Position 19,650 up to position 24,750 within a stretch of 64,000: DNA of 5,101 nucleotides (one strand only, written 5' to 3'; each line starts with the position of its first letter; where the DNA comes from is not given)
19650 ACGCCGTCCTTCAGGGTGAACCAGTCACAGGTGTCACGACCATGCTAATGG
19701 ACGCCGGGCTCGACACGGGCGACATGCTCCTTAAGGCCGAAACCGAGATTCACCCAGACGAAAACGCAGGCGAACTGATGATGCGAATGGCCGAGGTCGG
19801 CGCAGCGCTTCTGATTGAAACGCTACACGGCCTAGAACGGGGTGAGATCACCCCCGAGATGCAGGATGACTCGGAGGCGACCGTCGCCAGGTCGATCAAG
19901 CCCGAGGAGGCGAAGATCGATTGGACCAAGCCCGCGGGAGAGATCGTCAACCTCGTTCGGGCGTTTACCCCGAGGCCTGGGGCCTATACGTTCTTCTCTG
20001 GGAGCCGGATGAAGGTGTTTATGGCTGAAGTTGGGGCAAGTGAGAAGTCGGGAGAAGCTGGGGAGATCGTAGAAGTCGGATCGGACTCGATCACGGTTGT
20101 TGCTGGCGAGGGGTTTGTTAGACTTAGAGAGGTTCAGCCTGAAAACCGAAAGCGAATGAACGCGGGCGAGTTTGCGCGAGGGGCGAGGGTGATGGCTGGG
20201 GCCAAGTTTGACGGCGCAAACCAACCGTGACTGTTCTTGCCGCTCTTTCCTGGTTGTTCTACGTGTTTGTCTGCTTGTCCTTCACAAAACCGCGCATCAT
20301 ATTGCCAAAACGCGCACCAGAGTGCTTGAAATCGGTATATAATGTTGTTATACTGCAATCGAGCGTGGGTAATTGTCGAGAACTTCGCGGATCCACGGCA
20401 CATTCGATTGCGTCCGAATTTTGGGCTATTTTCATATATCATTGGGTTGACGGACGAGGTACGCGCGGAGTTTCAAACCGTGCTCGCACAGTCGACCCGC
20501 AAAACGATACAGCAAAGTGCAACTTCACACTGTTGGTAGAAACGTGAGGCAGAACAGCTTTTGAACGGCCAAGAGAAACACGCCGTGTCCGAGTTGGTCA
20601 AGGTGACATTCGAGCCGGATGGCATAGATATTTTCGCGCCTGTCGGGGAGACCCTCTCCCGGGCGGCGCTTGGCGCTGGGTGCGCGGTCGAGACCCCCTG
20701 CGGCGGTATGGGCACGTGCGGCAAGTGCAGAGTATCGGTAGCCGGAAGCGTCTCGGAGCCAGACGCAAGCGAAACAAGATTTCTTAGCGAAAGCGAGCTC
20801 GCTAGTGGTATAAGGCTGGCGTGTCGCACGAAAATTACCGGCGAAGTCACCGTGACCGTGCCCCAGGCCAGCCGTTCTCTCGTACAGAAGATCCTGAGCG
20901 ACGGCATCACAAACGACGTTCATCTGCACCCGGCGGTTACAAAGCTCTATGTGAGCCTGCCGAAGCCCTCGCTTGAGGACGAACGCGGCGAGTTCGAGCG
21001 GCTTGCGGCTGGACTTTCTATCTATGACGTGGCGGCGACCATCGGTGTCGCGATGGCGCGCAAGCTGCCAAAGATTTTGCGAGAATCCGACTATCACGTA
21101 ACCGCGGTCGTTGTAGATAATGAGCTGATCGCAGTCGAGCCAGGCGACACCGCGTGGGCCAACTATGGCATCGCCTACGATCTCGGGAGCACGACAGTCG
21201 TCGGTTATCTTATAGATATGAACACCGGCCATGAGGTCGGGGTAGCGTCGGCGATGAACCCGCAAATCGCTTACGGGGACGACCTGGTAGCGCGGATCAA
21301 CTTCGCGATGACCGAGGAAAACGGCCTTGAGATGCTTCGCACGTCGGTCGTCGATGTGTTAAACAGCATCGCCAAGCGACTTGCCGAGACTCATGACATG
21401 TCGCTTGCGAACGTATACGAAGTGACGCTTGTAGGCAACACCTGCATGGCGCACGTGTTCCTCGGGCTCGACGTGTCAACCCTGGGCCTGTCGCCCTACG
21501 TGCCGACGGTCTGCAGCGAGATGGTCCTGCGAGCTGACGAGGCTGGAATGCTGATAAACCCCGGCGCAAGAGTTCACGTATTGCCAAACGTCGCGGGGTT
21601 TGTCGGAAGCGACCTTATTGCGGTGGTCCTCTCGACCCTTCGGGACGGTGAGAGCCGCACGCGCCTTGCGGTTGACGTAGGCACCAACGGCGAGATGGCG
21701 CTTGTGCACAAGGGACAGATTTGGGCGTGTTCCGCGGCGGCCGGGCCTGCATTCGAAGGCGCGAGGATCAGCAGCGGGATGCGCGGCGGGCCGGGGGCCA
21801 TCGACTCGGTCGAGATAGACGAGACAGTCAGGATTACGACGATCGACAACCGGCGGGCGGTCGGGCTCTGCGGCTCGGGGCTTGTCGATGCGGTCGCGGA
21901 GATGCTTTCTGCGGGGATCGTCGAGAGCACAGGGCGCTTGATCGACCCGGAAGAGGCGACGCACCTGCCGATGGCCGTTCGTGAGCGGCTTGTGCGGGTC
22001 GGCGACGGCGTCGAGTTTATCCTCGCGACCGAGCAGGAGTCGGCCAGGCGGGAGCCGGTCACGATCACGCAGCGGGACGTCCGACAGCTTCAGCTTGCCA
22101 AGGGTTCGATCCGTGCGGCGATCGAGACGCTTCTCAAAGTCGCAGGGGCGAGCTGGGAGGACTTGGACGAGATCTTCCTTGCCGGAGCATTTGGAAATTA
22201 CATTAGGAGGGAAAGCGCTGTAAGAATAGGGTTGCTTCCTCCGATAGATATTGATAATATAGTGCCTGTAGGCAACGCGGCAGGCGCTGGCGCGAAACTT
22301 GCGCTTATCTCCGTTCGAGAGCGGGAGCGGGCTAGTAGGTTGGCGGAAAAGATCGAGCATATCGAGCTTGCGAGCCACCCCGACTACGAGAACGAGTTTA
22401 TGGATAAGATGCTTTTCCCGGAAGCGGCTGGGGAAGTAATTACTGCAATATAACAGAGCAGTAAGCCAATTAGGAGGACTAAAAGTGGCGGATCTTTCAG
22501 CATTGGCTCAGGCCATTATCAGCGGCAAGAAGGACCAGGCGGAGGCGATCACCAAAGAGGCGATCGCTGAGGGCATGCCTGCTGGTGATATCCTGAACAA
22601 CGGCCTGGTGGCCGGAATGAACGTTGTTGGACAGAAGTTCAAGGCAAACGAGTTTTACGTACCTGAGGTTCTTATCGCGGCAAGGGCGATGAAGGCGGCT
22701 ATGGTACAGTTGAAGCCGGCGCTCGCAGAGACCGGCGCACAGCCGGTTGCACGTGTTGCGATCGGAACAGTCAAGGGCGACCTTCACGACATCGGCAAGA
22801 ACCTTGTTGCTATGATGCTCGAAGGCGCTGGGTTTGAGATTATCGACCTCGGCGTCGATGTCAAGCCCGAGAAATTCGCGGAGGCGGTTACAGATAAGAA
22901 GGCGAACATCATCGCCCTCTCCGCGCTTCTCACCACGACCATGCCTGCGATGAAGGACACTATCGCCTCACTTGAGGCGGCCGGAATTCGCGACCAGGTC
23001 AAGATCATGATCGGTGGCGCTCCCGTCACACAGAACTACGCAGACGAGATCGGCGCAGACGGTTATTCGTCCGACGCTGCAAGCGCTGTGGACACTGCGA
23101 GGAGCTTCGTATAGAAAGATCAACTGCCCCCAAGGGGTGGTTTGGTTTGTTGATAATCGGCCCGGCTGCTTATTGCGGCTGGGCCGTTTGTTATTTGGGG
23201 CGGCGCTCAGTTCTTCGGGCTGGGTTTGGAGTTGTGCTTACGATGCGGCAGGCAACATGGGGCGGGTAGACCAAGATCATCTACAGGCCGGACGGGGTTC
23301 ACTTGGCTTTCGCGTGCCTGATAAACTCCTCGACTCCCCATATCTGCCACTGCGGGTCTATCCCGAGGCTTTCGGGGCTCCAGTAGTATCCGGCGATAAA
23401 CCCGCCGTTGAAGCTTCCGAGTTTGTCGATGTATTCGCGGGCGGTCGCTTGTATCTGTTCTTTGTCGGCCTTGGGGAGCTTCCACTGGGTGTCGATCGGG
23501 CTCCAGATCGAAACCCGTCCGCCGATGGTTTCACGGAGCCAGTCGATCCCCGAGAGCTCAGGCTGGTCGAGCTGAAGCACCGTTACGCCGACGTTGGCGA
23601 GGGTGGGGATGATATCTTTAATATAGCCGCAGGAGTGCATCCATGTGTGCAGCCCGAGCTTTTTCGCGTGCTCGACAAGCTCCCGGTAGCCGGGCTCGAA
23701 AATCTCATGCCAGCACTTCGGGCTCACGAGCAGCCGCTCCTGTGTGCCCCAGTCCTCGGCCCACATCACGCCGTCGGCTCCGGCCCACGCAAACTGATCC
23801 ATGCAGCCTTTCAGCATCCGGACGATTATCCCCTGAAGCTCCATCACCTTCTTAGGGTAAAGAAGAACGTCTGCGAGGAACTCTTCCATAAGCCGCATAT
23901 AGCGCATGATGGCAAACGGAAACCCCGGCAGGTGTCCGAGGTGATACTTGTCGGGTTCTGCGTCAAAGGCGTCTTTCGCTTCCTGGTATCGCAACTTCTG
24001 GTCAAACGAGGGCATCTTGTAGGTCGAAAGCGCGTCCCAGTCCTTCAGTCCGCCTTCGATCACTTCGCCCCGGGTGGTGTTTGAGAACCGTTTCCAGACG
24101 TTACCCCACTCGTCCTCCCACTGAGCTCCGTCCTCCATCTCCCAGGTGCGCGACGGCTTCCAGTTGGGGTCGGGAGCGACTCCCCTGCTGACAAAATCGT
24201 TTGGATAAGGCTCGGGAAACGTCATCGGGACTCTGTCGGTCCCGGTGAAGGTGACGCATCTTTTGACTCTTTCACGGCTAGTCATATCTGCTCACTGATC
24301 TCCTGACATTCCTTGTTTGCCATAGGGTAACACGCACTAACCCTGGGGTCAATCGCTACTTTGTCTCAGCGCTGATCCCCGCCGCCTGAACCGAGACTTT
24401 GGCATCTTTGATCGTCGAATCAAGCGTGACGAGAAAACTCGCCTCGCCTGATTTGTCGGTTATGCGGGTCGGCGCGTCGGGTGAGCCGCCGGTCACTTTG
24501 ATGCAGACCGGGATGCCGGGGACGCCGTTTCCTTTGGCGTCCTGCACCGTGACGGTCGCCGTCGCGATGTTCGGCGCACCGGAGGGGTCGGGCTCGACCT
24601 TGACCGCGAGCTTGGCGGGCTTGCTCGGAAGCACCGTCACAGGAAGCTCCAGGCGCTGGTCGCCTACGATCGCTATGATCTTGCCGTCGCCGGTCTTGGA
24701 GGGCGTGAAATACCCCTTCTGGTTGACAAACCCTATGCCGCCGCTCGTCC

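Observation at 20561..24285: O-demethylase-like corrinoid methyltransferase module (2Fe-2S/ASKHA activase, corrinoid protein, UroD-family methyltransferase) without its fourth component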

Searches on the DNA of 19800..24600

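Call 53: search_rna_families(source=window, start=19800, end=24600, threshold=evalue, max_evalue=1)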
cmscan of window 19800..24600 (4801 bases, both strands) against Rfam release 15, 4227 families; matches with E-value up to 1: 2.
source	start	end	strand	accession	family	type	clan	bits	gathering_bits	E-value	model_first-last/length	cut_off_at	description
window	23821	23956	+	RF01408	sraL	Gene; sRNA;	-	22.4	39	0.063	1-142/142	no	sraL Hfq binding RNA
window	22864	22916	-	RF01734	Fluoride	Cis-reg; riboswitch;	-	21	34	0.016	10-46/64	no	Fluoride riboswitch aptamer (crcB RNA motif)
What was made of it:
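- Tried and rejected: Weak Rfam hits to the fluoride riboswitch and sraL lie inside coding sequence below threshold, and I dismissed them as chance (call 53).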
